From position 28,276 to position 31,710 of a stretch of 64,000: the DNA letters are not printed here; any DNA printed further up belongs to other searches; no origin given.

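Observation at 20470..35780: ECF sigma -> anti-sigma/VWA -> 2398-aa membrane giant -> DUF1553 -> DUF1501: candidate uncharacterised envelope system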

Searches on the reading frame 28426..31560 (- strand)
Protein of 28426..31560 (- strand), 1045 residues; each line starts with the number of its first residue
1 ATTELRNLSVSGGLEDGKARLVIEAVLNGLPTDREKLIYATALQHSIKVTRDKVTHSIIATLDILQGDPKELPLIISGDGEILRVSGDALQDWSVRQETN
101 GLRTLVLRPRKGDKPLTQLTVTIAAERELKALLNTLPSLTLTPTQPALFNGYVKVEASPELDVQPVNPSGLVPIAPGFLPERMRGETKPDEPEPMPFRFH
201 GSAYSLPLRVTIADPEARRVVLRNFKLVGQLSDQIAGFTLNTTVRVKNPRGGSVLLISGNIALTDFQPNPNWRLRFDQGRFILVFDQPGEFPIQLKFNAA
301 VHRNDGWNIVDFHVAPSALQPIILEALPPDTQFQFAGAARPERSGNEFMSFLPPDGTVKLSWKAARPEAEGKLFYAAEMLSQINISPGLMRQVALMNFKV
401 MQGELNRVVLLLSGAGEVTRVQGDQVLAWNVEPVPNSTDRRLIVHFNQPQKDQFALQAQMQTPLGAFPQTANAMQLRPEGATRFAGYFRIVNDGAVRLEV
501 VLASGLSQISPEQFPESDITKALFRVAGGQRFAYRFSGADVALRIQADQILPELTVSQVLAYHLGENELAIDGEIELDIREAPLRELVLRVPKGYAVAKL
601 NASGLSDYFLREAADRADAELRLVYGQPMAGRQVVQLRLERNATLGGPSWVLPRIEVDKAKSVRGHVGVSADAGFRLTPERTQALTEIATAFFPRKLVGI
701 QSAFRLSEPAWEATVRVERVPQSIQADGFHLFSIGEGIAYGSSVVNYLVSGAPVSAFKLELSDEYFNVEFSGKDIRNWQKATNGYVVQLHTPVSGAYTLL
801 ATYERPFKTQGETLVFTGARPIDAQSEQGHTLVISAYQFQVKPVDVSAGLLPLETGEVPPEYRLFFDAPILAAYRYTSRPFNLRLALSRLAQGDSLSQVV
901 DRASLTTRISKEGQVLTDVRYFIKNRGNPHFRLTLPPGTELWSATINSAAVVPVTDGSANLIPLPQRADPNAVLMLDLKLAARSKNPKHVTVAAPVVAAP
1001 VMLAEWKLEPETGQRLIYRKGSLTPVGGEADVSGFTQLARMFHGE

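Call 14: find_related_loci(query=A1, collection=genome_contigs, flank=10000)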
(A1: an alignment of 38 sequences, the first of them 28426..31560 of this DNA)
Query A1 (1045 aa) in genome_contigs; peptide patterns used: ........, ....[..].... (x = any residue, [..] = any of these).
377 stretches matched a pattern; 333 encode a relative of the query (tblastn E <= 1e-3); the best 80 are kept; 80 distinct loci.
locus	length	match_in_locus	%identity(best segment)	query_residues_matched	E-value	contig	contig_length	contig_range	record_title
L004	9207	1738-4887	78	1-1045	0e+0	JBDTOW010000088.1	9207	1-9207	MAG: Verrucomicrobiota bacterium isolate cluster3_bin.183 NODE_35497_length_9207_cov_4.649803, whole genome shotgun sequ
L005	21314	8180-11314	77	2-1044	0e+0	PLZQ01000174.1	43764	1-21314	MAG: Limisphaerales bacterium isolate palsa_1440 73.20120700_P3D.123_contig_13435, whole genome shotgun sequence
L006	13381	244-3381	77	1-1044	0e+0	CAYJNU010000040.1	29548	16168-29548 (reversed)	MAG TPA_asm: uncultured Verrucomicrobiota bacterium isolate ERP124720_co1_187 genome assembly, contig: NODE_2109_length_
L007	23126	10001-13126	76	3-1044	0e+0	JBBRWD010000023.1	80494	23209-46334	MAG: Limisphaerales bacterium isolate La4_concoct.005 La4_concoct.005_K_968102_L_80494_cov_49.0759, whole genome shotgun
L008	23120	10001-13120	76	4-1045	0e+0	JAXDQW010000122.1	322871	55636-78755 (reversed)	MAG: Chthoniobacter sp. isolate BP_744 scaffold_1268358, whole genome shotgun sequence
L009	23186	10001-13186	74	4-1044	0e+0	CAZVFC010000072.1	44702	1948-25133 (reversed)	MAG TPA_asm: uncultured Verrucomicrobiota bacterium isolate binchicken_co66_227 genome assembly, contig: NODE_1481_lengt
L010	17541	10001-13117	74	4-1042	0e+0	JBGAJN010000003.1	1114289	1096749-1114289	MAG: Limisphaerales bacterium isolate MAG_AAO_H125.48 AAOH125-48_opera_contig_9, whole genome shotgun sequence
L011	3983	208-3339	73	1-1044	0e+0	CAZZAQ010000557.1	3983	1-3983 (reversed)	MAG TPA_asm: uncultured Bifidobacterium sp. isolate SRP119689_co1_255 genome assembly, contig: NODE_39596_length_3983_co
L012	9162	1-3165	72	7-1042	0e+0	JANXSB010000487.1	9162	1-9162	MAG: Chthoniobacter sp. isolate 336R_metabat_413_sub 336R_k141_560377, whole genome shotgun sequence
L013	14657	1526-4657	73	1-1044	0e+0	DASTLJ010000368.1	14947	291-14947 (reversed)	MAG TPA_asm: Verrucomicrobiia bacterium isolate SMAG_U2734 k141_691754, whole genome shotgun sequence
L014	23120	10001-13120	72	4-1045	0e+0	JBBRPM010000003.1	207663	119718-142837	MAG: Chthoniobacterales bacterium isolate La1_metabat2.440 LA1C_B2.440_k141_422185L_207663_cov_19.9711, whole genome sho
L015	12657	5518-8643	73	4-1045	0e+0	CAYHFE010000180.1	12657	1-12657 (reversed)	MAG TPA_asm: uncultured Verrucomicrobiota bacterium isolate ERP119702_co1_132 genome assembly, contig: NODE_6271_length_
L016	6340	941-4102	72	4-1045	0e+0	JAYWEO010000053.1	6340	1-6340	MAG: Prosthecobacter sp. isolate GL98_DN_concoct_155 GL98_DN_concoct_155_52, whole genome shotgun sequence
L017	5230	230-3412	71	2-1045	0e+0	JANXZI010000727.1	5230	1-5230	MAG: Spartobacteria bacterium isolate GL140_4_metabat_3 GL140_4_k141_2516267, whole genome shotgun sequence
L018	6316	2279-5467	73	4-1045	0e+0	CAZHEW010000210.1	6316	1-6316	MAG TPA_asm: uncultured Verrucomicrobiota bacterium isolate SRP192927_co7_213 genome assembly, contig: NODE_28407_length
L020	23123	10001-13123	74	4-1045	0e+0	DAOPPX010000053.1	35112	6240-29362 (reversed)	MAG TPA_asm: Verrucomicrobiota bacterium isolate AMR_MDS_1537 NODE_1608_length_35112_cov_52.325527, whole genome shotgun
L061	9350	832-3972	64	2-1044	0e+0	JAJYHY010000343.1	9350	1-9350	MAG: bacterium isolate DBS2-1.bin101 NODE_14408_length_9350_cov_1.630164, whole genome shotgun sequence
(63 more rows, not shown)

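Call 17: search_protein_representatives(protein=window:28426-31560:-)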
Query: 1045 residues. Proteins with E-value up to 0.001 (for the whole library): 2981; up to 1e-10: 1707; up to 1e-30: 592. The best 150 are listed.
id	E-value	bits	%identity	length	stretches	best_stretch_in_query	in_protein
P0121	0.0e+00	1643.7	57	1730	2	1-1044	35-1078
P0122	0.0e+00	1326.2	44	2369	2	4-1043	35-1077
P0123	0.0e+00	1295.9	42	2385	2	3-1044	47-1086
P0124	0.0e+00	1279.5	58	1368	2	211-1043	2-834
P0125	0.0e+00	1268.0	40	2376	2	2-1030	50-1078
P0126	0.0e+00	1218.2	59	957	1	1-917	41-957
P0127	0.0e+00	1209.5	40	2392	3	267-1044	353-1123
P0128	0.0e+00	1181.0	77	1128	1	287-986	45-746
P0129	0.0e+00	1129.0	40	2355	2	2-1045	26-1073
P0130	0.0e+00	1114.6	70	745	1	209-923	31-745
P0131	0.0e+00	1101.5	38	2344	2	3-1045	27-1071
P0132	0.0e+00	1076.1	70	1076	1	373-1044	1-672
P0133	0.0e+00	1069.0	35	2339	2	3-1040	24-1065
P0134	0.0e+00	1067.5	37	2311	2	8-1043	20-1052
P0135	0.0e+00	1041.3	37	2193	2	141-1040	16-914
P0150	2.2e-233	793.8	30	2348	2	2-1031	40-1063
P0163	3.2e-205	700.6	29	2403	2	193-1044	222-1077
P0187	9.7e-185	632.8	32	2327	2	38-1041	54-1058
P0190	9.4e-183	626.2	30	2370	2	14-1039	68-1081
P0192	1.1e-177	609.4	28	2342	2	33-1018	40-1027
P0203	3.8e-168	577.9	41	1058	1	283-1024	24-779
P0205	1.3e-167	576.1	27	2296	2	21-1017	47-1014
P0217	1.2e-158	546.4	26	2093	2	220-1024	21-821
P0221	5.9e-157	540.8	24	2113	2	221-1027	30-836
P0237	4.9e-148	511.3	25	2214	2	212-1008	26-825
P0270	1.1e-131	457.2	26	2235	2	222-946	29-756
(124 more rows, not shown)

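Call 18: list_cluster_members(proteins=[P0122, P0133, P0150, P0163, P0192, P0205, P0217, P0221, P0237, P0270])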
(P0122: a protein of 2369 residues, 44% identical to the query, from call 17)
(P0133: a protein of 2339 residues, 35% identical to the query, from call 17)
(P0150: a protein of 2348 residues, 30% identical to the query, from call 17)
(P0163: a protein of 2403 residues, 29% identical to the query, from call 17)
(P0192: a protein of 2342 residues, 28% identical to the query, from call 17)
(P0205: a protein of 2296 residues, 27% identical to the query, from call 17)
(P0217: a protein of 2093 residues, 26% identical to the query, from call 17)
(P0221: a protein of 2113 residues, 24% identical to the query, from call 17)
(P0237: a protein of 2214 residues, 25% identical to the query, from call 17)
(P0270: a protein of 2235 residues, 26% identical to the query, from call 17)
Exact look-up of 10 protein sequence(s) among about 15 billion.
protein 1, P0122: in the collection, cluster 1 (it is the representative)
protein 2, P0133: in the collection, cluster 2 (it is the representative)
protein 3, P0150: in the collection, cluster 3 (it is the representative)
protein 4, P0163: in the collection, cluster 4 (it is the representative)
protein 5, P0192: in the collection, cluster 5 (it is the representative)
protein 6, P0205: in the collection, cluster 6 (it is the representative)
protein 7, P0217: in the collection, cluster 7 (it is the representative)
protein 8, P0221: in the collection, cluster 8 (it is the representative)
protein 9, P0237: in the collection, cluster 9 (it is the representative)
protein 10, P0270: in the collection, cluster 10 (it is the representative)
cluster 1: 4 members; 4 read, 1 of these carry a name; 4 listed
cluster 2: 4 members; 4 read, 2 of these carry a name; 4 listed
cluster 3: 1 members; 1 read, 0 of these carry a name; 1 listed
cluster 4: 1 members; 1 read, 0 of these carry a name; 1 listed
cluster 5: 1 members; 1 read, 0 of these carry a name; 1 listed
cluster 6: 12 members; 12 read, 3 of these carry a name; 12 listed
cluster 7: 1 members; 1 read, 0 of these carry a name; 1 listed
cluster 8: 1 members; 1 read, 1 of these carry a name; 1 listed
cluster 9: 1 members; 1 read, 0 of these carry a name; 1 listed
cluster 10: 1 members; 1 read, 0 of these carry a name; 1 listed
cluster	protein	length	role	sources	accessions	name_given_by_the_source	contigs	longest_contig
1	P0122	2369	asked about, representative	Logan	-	-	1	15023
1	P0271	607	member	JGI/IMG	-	hypothetical protein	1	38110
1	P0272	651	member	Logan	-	-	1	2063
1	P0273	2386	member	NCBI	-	-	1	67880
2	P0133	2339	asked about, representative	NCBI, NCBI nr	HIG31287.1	MAG TPA: hypothetical protein EYQ50_27170 [Verrucomicrobiales bacterium] | hypothetical protein [Verrucomicrobiales bacterium]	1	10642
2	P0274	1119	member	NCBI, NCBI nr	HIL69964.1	MAG TPA: hypothetical protein EYG38_08965, partial [Verrucomicrobia bacterium] | hypothetical protein [Verrucomicrobiota bacterium]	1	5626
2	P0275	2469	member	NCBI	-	-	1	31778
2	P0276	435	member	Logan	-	-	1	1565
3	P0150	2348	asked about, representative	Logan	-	-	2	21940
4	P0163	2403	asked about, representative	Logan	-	-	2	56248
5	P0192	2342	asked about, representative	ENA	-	-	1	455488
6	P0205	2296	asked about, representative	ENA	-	-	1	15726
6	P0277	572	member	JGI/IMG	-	hypothetical protein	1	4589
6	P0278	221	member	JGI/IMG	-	hypothetical protein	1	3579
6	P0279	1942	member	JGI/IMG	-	hypothetical protein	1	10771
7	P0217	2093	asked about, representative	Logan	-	-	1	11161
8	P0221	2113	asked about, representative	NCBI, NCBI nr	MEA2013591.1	MAG: hypothetical protein U9O87_11050 [Verrucomicrobiota bacterium] | hypothetical protein [Verrucomicrobiota bacterium]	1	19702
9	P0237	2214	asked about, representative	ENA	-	-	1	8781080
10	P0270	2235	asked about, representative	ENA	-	-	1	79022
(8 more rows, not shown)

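Call 19: predict_structure(alignment_id=A1)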
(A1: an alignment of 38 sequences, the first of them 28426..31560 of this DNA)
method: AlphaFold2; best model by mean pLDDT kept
length: 1045 residues; sequences in the alignment: 38
mean_pLDDT: 68.3   pTM: 0.31
mean pLDDT of the five models: 68.3, 66.9, 63.8, 62.9, 62.3
residues with pLDDT >= 90: 102; 70-90: 489; 50-70: 202; < 50: 252
segments of 3 or more residues with pLDDT < 50: 1-35, 366-389, 464-474, 479-489, 491-509, 526-531, 537-561, 563-567, 648-650, 662-682, 688-690, 692-721, 820-827, 864-867, 892-896, 1013-1024, 1026-1045
pLDDT, mean of each block of 10 residues (from residue 1): 34 40 33 58 92 92 84 88 90 83 87 80 89 78 86 87 85 86 69 84 87 60 87 86 80 83 83 80 84 89 82 79 86 85 87 85 59 32 35 64 70 69 78 76 77 73 45 48 44 39 43 56 49 49 40 42 52 68 71 82 84 80 78 79 54 62 39 34 49 44 41 31 63 71 71 73 76 79 79 72 71 63 45 71 76 66 52 70 73 50 82 86 76 87 88 82 72 82 79 77 71 46 42 39 37
secondary structure, 60 per line:
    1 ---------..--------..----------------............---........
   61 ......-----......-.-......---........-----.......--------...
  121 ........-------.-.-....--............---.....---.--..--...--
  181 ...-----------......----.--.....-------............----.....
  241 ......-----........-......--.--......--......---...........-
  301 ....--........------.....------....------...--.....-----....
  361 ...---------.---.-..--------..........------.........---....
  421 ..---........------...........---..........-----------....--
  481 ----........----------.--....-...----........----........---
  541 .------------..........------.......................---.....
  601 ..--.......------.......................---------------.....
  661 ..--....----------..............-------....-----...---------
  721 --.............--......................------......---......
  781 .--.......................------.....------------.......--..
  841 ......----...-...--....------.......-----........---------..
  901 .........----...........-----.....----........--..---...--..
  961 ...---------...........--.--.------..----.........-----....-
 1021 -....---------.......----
elements in order (helices of 4 or more, strands of 3 or more residues): E38-49 E53-66 E72-77 E81-86 E90-97 E103-109 E118-128 E140-143 E149-157 E161-165 E195-200 E208-212 E220-231 E236-246 E252-259 E261-266 E272-277 E280-285 E289-299 E301-304 E307-314 E321-325 E332-335 E342-344 E347-351 E357-363 E389-398 E405-413 E417-422 E426-433 E440-450 E454-463 E475-478 E485-492 E506-509 H518-525 E530-537 E554-563 E570-592 E596-602 E605-611 E618-640 E656-662 E665-668 H679-692 H700-703 E723-735 E738-759 E766-771 E775-781 E784-806 E813-817 E830-836 E839-846 E851-853 H860-863 E870-876 E882-889 E899-909 E914-924 E930-934 E939-946 E954-956 E959-963 E973-983 E1002-1010 E1016-1019 E1022-1025 H1035-1041

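Call 23: fold_search(model_id=the predicted structure, library=pdb)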
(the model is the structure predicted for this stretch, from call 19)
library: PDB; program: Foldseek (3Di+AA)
matches with E <= 10: 995; with E <= 0.001: 26
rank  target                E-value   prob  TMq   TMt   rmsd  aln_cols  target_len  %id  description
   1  8b6l_O                1.0e-07  1.00  0.13  0.21  14.1       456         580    9  Subtomogram average of the human Sec61-TRAP-OSTA-translocon (released 2022-12-07)
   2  6s7o_E                4.9e-07  1.00  0.14  0.23  13.9       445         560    7  Cryo-EM structure of human oligosaccharyltransferase complex OST-A (released 2019-12-18)
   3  6s7t_E                3.1e-06  1.00  0.14  0.27  14.3       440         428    8  Cryo-EM structure of human oligosaccharyltransferase complex OST-B (released 2019-12-18)
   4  6c26_1                3.8e-06  1.00  0.13  0.24  15.8       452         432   11  The Cryo-EM structure of a eukaryotic oligosaccharyl transferase complex (released 2018-01-31)
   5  8pn9_E                6.4e-06  1.00  0.13  0.21  14.6       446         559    7  Structure of human oligosaccharyltransferase OST-A complex bound to NGI-1 (released 2024-05-08)
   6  9e8a_A                1.9e-05  0.93  0.10  0.11  34.2       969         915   10  Integrin aIIbb3 bent conformation from human platelet membrane crude preparation (released 2025-10-15)
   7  8t2v_A                6.1e-05  0.80  0.09  0.10  34.6       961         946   10  Cryo-EM Structures of Full-length Integrin alphaIIbbeta3 in Native Lipids (released 2023-07-26)
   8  5es4_G                6.3e-05  0.60  0.08  0.10  33.8      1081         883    9  RE-REFINEMENT OF INTEGRIN ALPHAXBETA2 ECTODOMAIN IN THE CLOSED/BENT CONFORMATION (released 2016-03-02)
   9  4nen_A                1.5e-04  0.51  0.07  0.07  33.1       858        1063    9  An internal ligand-bound, metastable state of a leukocyte integrin, aXb2 (released 2014-01-15)
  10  8xei_A                2.6e-04  0.63  0.09  0.09  29.4       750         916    8  Cryo-EM structure of integrin ITGAV/ITGB3 complex, conformation 1 (released 2024-12-18)
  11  4mmx_A                2.8e-04  0.69  0.10  0.11  34.5       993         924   10  Integrin AlphaVBeta3 ectodomain bound to the tenth domain of Fibronectin (released 2014-03-26)
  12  3pvm_B                3.8e-04  0.57  0.09  0.08  33.4       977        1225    7  Structure of Complement C5 in Complex with CVF (released 2011-01-19)
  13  3fcs_A                4.4e-04  0.60  0.10  0.11  35.0       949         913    9  Structure of complete ectodomain of integrin aIIBb3 (released 2009-01-20)
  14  7usl_A                4.8e-04  0.38  0.08  0.10  32.3      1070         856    8  Integrin alphaM/beta2 ectodomain in complex with adenylate cyclase toxin RTX751 and M1F5 Fab (released 2022-08-17)
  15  6avr_A                6.0e-04  0.66  0.10  0.11  31.7       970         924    8  Human alpha-V beta-3 Integrin (intermediate conformation) in complex with the therapeutic antibody LM609 (released 2017-11-01)
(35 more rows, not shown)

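Call 26: find_encoding_contigs(protein=P0237, flank=10000, max_places=1)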
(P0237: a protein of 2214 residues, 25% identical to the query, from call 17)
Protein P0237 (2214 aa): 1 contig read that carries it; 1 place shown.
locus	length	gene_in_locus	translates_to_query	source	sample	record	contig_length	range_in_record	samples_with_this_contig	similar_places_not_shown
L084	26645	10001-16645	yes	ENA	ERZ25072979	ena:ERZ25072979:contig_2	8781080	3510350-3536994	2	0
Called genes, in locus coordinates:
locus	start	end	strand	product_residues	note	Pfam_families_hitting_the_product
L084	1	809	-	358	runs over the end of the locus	PF00154:RecA_N, PF08423:Rad51, PF06745:ATPase (weak), PF21096:RecA_C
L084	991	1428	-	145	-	PF02464:CinA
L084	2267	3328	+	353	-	PF02445:NadA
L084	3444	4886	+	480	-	-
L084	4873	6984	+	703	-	PF14827:dCache_3, PF05228:CHASE4 (weak), PF00069:Pkinase, PF07714:PK_Tyr_Ser-Thr, PF03109:ABC1 (weak), PF14531:Kinase-like (weak)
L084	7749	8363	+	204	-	PF08843:AbiEii (faint)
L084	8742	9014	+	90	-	-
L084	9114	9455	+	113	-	PF01850:PIN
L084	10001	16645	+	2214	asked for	-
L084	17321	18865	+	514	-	PF00082:Peptidase_S8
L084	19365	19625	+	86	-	-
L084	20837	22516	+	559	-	PF13360:PQQ_2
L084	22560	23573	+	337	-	-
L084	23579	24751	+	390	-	PF01694:Rhomboid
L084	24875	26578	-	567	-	PF01609:DDE_Tnp_1 (weak)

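Call 27: find_encoding_contigs(protein=P0192, flank=10000, max_places=1)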
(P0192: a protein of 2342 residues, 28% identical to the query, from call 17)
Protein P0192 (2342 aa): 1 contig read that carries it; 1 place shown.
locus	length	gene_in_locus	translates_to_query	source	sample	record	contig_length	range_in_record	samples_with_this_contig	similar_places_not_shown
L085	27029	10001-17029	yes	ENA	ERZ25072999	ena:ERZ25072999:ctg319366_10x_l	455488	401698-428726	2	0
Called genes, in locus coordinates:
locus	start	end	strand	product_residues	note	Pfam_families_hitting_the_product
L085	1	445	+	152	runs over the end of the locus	-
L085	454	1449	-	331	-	-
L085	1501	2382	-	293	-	PF01261:AP_endonuc_2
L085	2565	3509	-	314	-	PF00106:adh_short, PF08659:KR, PF13561:adh_short_C2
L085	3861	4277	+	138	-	PF03652:RuvX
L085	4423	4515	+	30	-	-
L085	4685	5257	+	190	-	PF05685:Uma2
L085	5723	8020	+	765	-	PF13116:YhdP (weak)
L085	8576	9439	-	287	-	-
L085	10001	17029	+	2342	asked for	-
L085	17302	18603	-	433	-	-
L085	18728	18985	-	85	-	PF13459:Fer4_15, PF13370:Fer4_13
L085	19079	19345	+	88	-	PF00126:HTH_1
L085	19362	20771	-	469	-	PF02614:UxaC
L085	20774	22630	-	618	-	PF00474:SSF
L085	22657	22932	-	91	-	PF13937:DUF4212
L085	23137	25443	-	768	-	PF00415:RCC1 (faint), PF25390:WD40_RLD, PF13540:RCC1_2, PF13895:Ig_2 (faint), PF25390:WD40_RLD, PF13540:RCC1_2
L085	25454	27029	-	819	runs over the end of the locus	PF13570:Beta-prop_ACSF4 (faint), PF25293:Beta-prop_EMC1_N (faint), PF01011:PQQ (faint), PF13360:PQQ_2, PF13927:Ig_3 (weak), PF18998:Flg_new_2 (weak), PF13360:PQQ_2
